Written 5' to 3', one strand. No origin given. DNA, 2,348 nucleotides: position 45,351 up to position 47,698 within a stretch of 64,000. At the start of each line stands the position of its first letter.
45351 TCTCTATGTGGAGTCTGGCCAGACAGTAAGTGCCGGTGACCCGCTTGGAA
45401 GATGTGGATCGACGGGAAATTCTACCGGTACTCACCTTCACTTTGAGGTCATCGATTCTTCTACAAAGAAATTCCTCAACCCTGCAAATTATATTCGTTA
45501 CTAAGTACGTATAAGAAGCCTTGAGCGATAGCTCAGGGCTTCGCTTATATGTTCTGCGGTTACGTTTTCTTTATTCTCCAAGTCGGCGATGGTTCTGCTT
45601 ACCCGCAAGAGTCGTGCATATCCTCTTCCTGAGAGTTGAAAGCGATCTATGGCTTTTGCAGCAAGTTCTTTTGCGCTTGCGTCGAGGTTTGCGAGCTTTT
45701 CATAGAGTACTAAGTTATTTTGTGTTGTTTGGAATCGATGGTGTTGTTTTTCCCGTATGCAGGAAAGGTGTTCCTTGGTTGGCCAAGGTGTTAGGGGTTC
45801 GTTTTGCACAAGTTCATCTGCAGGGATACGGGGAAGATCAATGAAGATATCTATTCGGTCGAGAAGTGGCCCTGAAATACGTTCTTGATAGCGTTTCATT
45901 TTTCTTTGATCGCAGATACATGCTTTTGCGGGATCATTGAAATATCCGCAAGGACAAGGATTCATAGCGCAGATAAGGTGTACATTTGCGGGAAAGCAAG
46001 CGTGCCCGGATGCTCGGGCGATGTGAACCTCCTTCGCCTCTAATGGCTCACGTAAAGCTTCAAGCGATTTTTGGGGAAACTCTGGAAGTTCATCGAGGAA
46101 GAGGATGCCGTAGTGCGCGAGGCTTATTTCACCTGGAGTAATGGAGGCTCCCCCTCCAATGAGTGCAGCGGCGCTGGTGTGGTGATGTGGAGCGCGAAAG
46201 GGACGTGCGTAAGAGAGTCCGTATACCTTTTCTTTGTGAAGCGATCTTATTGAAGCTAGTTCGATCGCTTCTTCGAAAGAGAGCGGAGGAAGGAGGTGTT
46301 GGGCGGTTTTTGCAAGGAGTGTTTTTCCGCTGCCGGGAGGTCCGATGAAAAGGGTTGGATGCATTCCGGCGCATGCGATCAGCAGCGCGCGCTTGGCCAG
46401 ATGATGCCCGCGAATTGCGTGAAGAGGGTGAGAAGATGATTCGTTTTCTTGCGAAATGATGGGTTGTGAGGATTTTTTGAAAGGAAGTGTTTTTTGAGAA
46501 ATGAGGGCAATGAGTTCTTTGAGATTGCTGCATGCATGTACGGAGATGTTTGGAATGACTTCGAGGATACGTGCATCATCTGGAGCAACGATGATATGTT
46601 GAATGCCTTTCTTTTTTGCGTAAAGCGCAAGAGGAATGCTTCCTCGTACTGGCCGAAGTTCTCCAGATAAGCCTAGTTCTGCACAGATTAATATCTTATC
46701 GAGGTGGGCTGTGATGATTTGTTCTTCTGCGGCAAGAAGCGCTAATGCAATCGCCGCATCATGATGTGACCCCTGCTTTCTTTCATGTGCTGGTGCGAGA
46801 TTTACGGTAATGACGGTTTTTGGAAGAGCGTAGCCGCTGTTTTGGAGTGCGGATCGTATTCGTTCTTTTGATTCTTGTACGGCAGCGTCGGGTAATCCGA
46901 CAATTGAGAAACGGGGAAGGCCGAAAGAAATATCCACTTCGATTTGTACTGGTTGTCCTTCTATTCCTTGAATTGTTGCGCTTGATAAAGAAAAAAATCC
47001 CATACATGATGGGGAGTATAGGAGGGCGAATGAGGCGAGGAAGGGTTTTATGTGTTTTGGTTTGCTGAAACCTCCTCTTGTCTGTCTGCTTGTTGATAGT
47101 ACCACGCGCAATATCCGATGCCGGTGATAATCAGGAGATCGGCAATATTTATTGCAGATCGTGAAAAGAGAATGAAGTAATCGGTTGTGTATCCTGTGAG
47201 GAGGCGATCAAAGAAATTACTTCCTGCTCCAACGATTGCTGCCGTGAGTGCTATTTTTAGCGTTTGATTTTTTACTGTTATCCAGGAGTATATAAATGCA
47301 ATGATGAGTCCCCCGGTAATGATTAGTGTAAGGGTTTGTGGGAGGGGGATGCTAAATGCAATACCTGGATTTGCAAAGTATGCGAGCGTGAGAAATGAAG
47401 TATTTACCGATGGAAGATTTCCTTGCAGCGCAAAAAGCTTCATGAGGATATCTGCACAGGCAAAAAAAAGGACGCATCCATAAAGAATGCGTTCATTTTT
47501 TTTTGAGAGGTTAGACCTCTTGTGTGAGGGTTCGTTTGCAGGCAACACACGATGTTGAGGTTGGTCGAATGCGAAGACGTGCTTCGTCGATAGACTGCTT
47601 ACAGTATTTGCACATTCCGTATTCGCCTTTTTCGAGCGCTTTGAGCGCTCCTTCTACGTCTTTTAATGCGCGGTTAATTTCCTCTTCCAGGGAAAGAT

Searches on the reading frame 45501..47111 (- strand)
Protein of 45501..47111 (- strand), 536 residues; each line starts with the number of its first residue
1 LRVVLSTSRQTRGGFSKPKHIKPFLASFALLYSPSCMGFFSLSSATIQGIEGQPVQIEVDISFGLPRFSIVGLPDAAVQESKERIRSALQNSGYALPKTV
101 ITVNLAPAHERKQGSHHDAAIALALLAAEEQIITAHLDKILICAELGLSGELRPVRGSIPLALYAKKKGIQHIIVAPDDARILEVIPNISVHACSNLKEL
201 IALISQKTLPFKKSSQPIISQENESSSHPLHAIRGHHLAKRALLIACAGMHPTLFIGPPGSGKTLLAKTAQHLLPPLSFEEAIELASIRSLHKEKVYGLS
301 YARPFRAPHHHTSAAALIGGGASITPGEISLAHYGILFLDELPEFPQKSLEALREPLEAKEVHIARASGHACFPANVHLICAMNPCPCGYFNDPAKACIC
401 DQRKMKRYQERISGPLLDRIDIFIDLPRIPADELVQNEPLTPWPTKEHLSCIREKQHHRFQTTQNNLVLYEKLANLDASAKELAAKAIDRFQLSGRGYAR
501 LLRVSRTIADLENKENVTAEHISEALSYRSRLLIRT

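Call 60: search_protein_families(library=pfam, proteins=[window:45501-47111:-], max_evalue=0.0001)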
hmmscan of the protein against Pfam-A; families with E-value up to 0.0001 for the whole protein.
window:45501-47111:- (536 aa): 6 families
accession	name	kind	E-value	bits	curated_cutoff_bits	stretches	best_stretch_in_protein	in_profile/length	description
PF01078.27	Mg_chelatase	-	2.7e-83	278.9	20.3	1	230-433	2-206/207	Magnesium chelatase, subunit ChlI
PF13541.12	ChlI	-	2.6e-39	134.3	27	1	57-177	1-119/121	Subunit ChlI of Mg-chelatase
PF13335.12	Mg_chelatase_C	-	2.6e-20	73.2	26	1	450-529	12-94/94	Magnesium chelatase, subunit ChlI C-terminal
PF00493.29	MCM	-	3.2e-09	36.7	23.3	1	322-423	110-201/224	MCM P-loop domain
PF07728.20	AAA_5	-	2.6e-07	31.2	22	1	253-387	2-125/139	AAA domain (dynein-related subfamily)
PF00158.32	Sigma54_activat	-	2.1e-05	24.7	20.2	0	323-384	83-142/168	Sigma-54 interaction domain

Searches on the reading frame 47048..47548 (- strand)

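Call 60: search_protein_families(library=pfam, proteins=[window:47048-47548:-], max_evalue=0.0001)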
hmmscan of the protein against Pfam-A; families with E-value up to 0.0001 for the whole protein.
window:47048-47548:- (166 aa): 1 family
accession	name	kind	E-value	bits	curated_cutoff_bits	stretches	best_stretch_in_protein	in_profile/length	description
PF01252.23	Peptidase_A8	-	6e-16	59.4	25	1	26-149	2-138/142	Signal peptidase (SPase) II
